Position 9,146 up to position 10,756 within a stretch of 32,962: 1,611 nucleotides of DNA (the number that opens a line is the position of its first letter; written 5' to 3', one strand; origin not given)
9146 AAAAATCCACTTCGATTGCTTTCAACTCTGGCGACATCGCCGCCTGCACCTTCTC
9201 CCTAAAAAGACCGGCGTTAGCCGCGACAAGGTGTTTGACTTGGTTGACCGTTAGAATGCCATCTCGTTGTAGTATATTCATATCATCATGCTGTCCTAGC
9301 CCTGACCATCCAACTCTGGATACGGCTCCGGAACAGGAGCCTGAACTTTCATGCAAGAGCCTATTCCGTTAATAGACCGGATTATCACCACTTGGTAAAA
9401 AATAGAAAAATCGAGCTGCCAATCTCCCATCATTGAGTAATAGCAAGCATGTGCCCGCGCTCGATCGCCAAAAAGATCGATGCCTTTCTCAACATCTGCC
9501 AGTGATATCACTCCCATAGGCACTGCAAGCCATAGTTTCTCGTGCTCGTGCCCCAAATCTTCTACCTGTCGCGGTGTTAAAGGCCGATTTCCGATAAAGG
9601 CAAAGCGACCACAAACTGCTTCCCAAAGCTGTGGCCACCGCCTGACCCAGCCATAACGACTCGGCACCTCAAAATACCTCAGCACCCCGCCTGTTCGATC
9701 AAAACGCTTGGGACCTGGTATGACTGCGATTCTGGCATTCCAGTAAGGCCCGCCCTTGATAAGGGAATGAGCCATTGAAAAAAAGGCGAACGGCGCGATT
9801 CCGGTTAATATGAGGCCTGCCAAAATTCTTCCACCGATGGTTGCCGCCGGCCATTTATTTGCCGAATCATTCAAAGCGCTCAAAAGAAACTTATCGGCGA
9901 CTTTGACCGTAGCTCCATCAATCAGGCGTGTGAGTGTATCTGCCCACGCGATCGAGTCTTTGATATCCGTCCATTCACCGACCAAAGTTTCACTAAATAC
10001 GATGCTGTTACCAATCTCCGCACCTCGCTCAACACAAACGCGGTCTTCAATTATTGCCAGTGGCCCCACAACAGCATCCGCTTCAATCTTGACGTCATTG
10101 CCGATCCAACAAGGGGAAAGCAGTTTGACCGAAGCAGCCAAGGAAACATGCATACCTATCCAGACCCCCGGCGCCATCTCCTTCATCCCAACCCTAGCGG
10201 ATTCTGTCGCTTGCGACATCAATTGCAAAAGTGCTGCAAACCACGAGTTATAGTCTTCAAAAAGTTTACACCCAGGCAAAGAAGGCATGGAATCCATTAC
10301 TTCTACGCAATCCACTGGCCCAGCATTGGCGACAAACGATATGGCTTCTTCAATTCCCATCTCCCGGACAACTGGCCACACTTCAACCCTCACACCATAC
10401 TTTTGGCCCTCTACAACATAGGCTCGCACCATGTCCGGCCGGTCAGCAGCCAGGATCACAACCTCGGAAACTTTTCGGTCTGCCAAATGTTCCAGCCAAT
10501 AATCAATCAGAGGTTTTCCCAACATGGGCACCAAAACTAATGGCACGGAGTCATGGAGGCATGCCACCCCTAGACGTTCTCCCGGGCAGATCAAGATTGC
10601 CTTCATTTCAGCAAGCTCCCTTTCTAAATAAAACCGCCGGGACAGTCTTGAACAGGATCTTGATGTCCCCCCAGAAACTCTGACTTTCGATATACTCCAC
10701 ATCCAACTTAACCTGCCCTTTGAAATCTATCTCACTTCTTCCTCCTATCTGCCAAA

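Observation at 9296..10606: Catalytically dead phosphoglycosyl-transferase copy fused to a sugar-nucleotide-binding-like module, next to the real initiating PGT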

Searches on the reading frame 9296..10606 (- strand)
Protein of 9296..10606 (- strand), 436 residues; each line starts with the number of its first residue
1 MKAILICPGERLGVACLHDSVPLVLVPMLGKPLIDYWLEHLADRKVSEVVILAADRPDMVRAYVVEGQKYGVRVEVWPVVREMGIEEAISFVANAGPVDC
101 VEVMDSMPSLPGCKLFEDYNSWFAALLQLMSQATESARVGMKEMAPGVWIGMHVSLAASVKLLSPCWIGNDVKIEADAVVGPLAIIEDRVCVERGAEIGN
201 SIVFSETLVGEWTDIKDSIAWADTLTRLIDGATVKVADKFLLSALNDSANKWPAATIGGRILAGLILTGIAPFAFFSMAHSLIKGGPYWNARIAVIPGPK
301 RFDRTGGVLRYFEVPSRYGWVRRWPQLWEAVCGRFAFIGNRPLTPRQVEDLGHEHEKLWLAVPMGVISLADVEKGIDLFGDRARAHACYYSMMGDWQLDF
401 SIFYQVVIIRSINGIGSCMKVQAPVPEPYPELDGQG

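Call 3: search_protein_families(library=pfam, proteins=[window:9296-10606:-], max_evalue=1)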
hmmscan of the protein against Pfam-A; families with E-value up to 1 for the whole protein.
window:9296-10606:- (436 aa): 6 families
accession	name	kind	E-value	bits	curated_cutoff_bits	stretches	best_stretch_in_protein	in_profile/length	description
PF00132.30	Hexapep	-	1e-07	31.8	27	1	166-200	2-36/36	Bacterial transferase hexapeptide (six repeats)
PF02397.22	Bac_transf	-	2.9e-05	24.1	27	1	324-407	91-174/179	Bacterial sugar transferase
PF25084.1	LbH_EIF2B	-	0.00026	21.4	54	1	151-220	7-75/105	EIF2B subunit epsilon LbH domain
PF00483.29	NTP_transferase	-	0.0011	19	21.2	1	25-77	24-78/245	Nucleotidyl transferase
PF02348.25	CTP_transf_3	-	0.042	14.1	22.6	1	24-67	17-60/217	Cytidylyltransferase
PF24894.1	Hexapep_GlmU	-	0.096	13.3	23.3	1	191-220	25-54/104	GlmU-like, C-terminal hexapeptide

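Call 4: search_protein_families(library=ncbifam, proteins=[window:9296-10606:-], max_evalue=1)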
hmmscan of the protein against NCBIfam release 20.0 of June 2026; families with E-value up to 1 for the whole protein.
window:9296-10606:- (436 aa): 32 families (the best 25 are shown)
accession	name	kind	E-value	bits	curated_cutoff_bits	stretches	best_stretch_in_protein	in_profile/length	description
TIGR03992.1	Arch_glmU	subfamily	2.3e-15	56.4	292.1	2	1-94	1-94/393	bifunctional sugar-1-phosphate nucleotidylyltransferase/acetyltransferase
TIGR01208.1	rmlA_long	equivalog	4.7e-12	45.4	320.25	2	2-90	1-90/353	glucose-1-phosphate thymidylyltransferase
NF052502.1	man1P_GTase_Rv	exception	8e-08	31.5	440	2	154-219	253-317/352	mannose-1-phosphate guanylyltransferase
NF045761.1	NAMPUrTaseMurU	equivalog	1.5e-07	31.5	250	1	1-75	1-75/226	N-acetylmuramate alpha-1-phosphate uridylyltransferase MurU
NF041173.1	Sug_nt_acttase_Thmprot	equivalog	5.3e-06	25.6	600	2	1-66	1-68/405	bifunctional sugar-1-phosphate nucleotidylyltransferase/acetyltransferase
NF002060.0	PRK00892.1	subfamily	9.2e-06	25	207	1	121-211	83-172/345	UDP-3-O-(3-hydroxymyristoyl)glucosamine N-acyltransferase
TIGR01173.1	glmU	equivalog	1.3e-05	24.3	366.85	1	163-217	252-308/452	bifunctional UDP-N-acetylglucosamine diphosphorylase/glucosamine-1-phosphate N-acetyltransferase GlmU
NF010934.1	PRK14354.1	equivalog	5.4e-05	21.9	450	1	166-220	257-311/447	bifunctional UDP-N-acetylglucosamine diphosphorylase/glucosamine-1-phosphate N-acetyltransferase GlmU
TIGR01853.1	lipid_A_lpxD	equivalog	8.2e-05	21.7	242.5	1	135-203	103-172/325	UDP-3-O-(3-hydroxymyristoyl)glucosamine N-acyltransferase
NF052601.1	undeca_RfbP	equivalog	0.00028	20.2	330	1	323-408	149-233/244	undecaprenyl-phosphate galactose phosphotransferase family protein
NF010932.0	PRK14352.1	equivalog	0.00067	18.4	611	1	166-220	268-322/488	bifunctional UDP-N-acetylglucosamine diphosphorylase/glucosamine-1-phosphate N-acetyltransferase GlmU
NF010933.0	PRK14353.1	equivalog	0.00072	18.3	505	1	145-210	278-342/453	bifunctional UDP-N-acetylglucosamine diphosphorylase/glucosamine-1-phosphate N-acetyltransferase GlmU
NF010935.0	PRK14355.1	equivalog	0.0016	17.1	718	1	146-215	267-335/459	bifunctional UDP-N-acetylglucosamine diphosphorylase/glucosamine-1-phosphate N-acetyltransferase GlmU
NF010936.0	PRK14356.1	equivalog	0.0018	17.2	666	1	150-202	266-352/456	bifunctional UDP-N-acetylglucosamine diphosphorylase/glucosamine-1-phosphate N-acetyltransferase GlmU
TIGR03025.1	EPS_sugtrans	subfamily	0.0021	17.4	295.55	1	325-406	350-434/445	exopolysaccharide biosynthesis polyprenyl glycosylphosphotransferase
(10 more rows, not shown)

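Call 5: find_homologous_proteins(query=window:9296-10606:-, max_evalue=0.001)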
Query window:9296-10606:- (436 aa): 42 proteins with E <= 0.001 among 8000 candidates.
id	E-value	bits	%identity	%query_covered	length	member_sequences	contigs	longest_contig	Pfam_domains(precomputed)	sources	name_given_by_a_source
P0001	3.2e-297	1004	100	100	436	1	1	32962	PF00132.31,PF25087.2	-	-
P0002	9.0e-152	524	55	100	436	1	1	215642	PF00132.31,PF25087.2,PF25084.2,PF02397.23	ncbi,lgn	-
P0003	1.2e-151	524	53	100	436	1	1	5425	PF00132.31,PF25087.2,PF02397.23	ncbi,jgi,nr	ncbi:MAG: hypothetical protein K0Q55_2641 [Verrucomicrobia bacterium]|jgi:hypothetical protein|nr:hy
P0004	7.4e-147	508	53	99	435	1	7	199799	PF00132.31,PF25087.2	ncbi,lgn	ncbi:MAG TPA: hypothetical protein VGH19_20010 [Verrucomicrobiae bacterium]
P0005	4.2e-142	492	52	99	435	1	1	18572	PF00132.31,PF25087.2,PF25084.2,PF02397.23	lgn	-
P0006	1.1e-107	379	56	70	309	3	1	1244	PF25087.2,PF25084.2,PF02397.23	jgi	jgi:hypothetical protein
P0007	2.4e-100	355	43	94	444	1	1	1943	PF00132.31,PF25087.2,PF02397.23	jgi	jgi:hypothetical protein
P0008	3.9e-100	354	43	94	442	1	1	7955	PF00132.31,PF25087.2,PF02397.23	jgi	jgi:hypothetical protein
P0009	1.0e-99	353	42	100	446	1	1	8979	PF00132.31,PF25087.2,PF02397.23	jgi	jgi:hypothetical protein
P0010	1.3e-99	352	41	94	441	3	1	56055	PF00132.31,PF25087.2,PF25084.2,PF02397.23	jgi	jgi:hypothetical protein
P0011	4.7e-99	350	43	94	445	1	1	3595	PF00132.31,PF25087.2,PF25084.2,PF02397.23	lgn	-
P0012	9.9e-94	333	42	94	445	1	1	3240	PF00132.31,PF25087.2,PF02397.23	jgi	jgi:hypothetical protein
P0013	1.2e-93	333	40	94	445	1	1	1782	PF00132.31,PF02397.23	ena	-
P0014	5.0e-93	331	41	94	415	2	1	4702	PF00132.31,PF25087.2,PF02397.23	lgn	-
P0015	2.7e-92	328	40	94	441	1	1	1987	PF00132.31,PF25087.2,PF02397.23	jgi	jgi:NDP-sugar pyrophosphorylase family protein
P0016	9.6e-92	326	40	94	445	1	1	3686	PF00132.31,PF25087.2,PF02397.23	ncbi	-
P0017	2.2e-91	325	39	92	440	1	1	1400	PF02397.23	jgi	jgi:hypothetical protein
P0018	3.6e-91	324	41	94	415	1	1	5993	PF00132.31,PF25087.2,PF25084.2,PF02397.23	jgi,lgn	jgi:NDP-sugar pyrophosphorylase family protein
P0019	1.8e-89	319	41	93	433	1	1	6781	PF00132.31,PF25087.2,PF02397.23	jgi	jgi:hypothetical protein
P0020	7.0e-89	317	42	94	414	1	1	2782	PF00132.31,PF25087.2,PF02397.23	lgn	-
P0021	1.0e-88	316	41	93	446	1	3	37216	PF00132.31,PF25087.2,PF02397.23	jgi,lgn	jgi:hypothetical protein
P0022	1.6e-87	312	41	98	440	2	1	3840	PF00132.31,PF02397.23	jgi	-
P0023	8.4e-87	310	37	94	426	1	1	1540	PF02397.23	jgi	jgi:hypothetical protein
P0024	8.2e-86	307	38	97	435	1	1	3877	PF00132.31,PF25087.2,PF02397.23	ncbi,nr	ncbi:MAG: sugar transferase [Verrucomicrobiota bacterium]|nr:sugar transferase [Verrucomicrobiota ba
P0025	9.0e-84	300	40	93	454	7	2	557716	PF00132.31,PF25087.2,PF02397.23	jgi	jgi:Bacterial sugar transferase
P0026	1.4e-80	289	41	90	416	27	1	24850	PF00132.31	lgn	-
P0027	6.9e-78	281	39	92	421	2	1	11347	PF00132.31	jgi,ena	-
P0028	1.6e-77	279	40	87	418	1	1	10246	PF00132.31,PF25087.2,PF02397.23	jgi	jgi:hypothetical protein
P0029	5.2e-77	278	37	93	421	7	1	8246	PF00132.31,PF25087.2,PF25084.2,PF02397.23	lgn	-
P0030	5.4e-77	278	39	94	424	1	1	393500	PF00132.31,PF25087.2,PF02397.23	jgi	-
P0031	9.4e-76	274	36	95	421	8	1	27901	PF00132.31,PF25087.2,PF25084.2,PF02397.23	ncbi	ncbi:MAG: hypothetical protein WA117_06675 [Verrucomicrobiia bacterium]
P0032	3.4e-74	268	36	93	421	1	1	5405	PF00132.31,PF25087.2,PF25084.2,PF02397.23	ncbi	-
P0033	3.8e-74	268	39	91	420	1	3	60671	PF02397.23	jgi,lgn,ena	-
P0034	3.8e-73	265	37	95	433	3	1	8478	PF00132.31,PF25087.2,PF02397.23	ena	-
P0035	2.4e-66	243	37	85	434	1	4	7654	PF00132.31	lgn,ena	-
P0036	8.2e-62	228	47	56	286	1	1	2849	PF00132.31,PF25087.2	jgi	-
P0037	2.0e-59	220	45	56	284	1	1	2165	PF00132.31,PF25087.2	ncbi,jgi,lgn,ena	jgi:hypothetical protein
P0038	3.4e-59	219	46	56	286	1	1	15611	PF00132.31,PF25087.2,PF25084.2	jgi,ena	-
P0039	1.4e-57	214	45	56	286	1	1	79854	PF00132.31,PF25087.2,PF25084.2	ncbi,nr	ncbi:MAG: hypothetical protein KJ072_02855 [Verrucomicrobia bacterium]|nr:hypothetical protein [Verr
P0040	1.7e-53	200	43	57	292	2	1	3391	PF00132.31,PF25087.2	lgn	-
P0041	5.5e-53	199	40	60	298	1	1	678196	PF00132.31,PF25087.2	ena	-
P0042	1.2e-8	52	32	27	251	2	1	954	PF00132.31,PF25087.2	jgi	jgi:NDP-sugar pyrophosphorylase family protein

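Call 8: search_solved_structures(query=A1, max_evalue=10, show_alignments=5)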
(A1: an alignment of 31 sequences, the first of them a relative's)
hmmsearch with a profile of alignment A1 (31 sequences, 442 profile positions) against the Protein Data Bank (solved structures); distinct sequences matched with E-value up to 10: 177 (the best 60 are shown).
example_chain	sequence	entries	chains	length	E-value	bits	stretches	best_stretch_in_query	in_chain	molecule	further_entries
8x7s_B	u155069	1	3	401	1.9e-15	59.6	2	126-233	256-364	UTP--glucose-1-phosphate uridylyltransferase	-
2ggo_A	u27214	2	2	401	2.6e-11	46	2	150-226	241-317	401aa long hypothetical glucose-1-phosphate thymidylyltransferase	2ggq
5z09_A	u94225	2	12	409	2.8e-11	45.9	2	150-226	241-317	Dual sugar-1-phosphate nucleotidylyltransferase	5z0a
6i3m_G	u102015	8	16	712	6.5e-10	41.4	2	177-232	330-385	Translation initiation factor eIF-2B subunit epsilon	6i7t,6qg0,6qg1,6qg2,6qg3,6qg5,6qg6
7whr_B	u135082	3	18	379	1.1e-09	40.6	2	176-234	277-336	Nucleotidyl transferase family protein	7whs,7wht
4y7t_A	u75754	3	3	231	5.6e-09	38.3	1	1-81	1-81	Nucleotidyl transferase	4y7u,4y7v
4e75_A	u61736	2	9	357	1.5e-07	33.6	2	159-208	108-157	UDP-3-O-acylglucosamine N-acyltransferase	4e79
9dqf_A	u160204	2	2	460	2.2e-07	33.1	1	150-224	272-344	Bifunctional protein GlmU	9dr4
8e37_B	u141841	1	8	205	3.3e-07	32.5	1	330-429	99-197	N,N'-diacetylbacilliosaminyl-1-phosphate transferase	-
2iu8_A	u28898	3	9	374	4.8e-07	31.9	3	180-218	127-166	UDP-3-O-[3-HYDROXYMYRISTOYL] GLUCOSAMINE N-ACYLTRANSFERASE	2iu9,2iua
8t53_A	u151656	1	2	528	6.8e-07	31.4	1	328-419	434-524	Undecaprenyl-phosphate galactose phosphotransferase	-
8g1n_A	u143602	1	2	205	8.1e-07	31.2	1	330-428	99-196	N,N'-diacetylbacilliosaminyl-1-phosphate transferase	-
5b04_I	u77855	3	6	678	3.5e-06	29.1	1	7-71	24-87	Probable translation initiation factor eIF-2B subunit epsilon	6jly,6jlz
30wc_A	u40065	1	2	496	4.9e-06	28.6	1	329-424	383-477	Undecaprenyl-phosphate galactose phosphotransferase WbaP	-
9s8l_A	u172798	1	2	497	4.9e-06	28.6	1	329-424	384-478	UDP-Gal::undecaprenolphosphate Gal-1-P transferase WbaP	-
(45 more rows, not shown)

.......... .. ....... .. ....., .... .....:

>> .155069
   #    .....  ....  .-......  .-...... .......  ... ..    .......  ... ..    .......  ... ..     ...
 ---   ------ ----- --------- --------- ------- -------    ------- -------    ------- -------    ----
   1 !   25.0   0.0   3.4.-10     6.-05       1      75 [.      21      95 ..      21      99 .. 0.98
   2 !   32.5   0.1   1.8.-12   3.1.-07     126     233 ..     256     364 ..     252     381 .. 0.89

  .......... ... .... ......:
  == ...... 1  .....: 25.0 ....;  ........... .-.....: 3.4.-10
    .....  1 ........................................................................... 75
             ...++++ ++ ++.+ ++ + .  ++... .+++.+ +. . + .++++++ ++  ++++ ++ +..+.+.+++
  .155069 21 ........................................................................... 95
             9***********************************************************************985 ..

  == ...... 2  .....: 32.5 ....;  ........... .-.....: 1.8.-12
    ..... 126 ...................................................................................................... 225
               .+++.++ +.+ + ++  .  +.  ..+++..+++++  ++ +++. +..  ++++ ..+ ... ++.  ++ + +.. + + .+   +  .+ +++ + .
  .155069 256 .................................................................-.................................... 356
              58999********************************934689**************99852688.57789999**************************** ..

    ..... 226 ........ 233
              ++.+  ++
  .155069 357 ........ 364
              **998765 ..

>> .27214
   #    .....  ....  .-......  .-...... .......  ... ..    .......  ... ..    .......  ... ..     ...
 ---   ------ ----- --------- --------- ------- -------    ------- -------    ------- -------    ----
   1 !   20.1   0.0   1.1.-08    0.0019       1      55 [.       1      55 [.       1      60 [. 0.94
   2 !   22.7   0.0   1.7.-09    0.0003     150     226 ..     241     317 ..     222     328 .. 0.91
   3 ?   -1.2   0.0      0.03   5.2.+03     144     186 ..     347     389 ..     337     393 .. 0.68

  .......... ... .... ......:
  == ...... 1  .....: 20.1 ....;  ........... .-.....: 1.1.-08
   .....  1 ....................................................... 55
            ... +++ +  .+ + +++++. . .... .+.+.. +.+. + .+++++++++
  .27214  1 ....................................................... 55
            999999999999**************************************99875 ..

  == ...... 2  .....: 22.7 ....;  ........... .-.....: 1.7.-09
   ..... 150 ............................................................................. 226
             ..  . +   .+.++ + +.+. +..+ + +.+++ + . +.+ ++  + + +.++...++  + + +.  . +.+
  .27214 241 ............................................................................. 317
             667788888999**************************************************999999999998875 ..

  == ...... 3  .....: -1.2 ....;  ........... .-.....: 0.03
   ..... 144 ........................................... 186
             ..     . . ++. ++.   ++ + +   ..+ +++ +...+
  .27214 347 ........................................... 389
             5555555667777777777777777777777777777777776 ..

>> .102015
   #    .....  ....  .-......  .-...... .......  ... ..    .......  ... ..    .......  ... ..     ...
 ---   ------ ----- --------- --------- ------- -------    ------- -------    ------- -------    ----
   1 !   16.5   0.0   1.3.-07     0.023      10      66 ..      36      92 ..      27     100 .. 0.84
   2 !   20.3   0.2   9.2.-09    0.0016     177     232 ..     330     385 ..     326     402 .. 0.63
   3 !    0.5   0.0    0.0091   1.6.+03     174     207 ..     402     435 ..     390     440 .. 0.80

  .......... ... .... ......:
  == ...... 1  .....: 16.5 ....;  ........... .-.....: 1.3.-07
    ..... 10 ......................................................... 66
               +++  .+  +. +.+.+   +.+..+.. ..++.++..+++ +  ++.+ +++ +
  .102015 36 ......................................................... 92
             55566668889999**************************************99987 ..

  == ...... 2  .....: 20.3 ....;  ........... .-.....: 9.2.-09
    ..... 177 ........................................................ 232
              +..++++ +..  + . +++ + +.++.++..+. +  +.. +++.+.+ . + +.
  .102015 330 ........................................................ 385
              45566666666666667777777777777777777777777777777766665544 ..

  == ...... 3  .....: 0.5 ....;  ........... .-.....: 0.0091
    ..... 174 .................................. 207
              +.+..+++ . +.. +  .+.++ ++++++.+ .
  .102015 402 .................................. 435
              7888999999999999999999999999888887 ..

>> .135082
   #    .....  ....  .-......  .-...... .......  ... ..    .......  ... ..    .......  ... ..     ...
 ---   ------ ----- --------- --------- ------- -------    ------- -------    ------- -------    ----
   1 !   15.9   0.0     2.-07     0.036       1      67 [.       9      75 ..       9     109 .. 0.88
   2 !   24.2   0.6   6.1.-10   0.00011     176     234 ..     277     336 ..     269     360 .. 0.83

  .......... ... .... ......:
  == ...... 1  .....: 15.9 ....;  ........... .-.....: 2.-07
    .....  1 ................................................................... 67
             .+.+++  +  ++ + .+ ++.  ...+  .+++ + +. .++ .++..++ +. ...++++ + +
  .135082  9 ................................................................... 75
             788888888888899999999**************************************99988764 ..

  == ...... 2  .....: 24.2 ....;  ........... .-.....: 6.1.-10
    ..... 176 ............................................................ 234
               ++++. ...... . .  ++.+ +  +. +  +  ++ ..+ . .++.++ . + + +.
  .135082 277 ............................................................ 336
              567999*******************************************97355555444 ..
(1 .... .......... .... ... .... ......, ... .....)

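Call 13: find_encoding_contigs(protein=P0002, flank=10000, max_places=2)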
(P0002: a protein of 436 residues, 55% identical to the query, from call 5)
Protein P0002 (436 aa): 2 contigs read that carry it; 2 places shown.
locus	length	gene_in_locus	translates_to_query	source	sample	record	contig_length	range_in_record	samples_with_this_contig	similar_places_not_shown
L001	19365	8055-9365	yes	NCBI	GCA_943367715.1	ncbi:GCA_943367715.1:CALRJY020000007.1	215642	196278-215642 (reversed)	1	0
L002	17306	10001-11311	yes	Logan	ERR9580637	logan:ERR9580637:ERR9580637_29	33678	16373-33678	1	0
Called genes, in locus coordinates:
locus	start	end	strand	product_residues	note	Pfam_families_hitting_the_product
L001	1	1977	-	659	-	?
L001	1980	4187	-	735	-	PF07583:PSCyt2, PF07587:PSD1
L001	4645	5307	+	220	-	PF00072:Response_reg, PF00196:GerE, PF08281:Sigma70_r4_2 (faint)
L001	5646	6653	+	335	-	PF13439:Glyco_transf_4 (weak), PF20706:GT4-conflict, PF00534:Glycos_transf_1, PF13692:Glyco_trans_1_4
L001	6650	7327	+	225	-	PF00485:PRK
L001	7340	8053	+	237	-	PF02397:Bac_transf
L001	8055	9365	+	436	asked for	PF25084:LbH_EIF2B (weak), PF00132:Hexapep (faint), PF25087:GMPPB_C, PF02397:Bac_transf (faint)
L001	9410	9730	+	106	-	PF01740:STAS, PF13466:STAS_2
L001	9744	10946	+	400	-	PF01663:Phosphodiest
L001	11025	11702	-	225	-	PF00072:Response_reg, PF00196:GerE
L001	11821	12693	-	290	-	PF00512:HisKA, PF02518:HATPase_c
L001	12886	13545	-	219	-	PF00072:Response_reg, PF00196:GerE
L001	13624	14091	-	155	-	PF00072:Response_reg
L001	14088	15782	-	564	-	PF00989:PAS (faint), PF08448:PAS_4 (weak), PF13188:PAS_8 (faint), PF00512:HisKA, PF02518:HATPase_c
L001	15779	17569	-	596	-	PF00989:PAS (faint), PF08448:PAS_4 (faint), PF13188:PAS_8 (faint), PF13426:PAS_9 (faint), PF07730:HisKA_3, PF13581:HATPase_c_2 (weak), PF02518:HATPase_c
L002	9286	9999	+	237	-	PF02397:Bac_transf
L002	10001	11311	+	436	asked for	PF25084:LbH_EIF2B (weak), PF00132:Hexapep (faint), PF25087:GMPPB_C, PF02397:Bac_transf (faint)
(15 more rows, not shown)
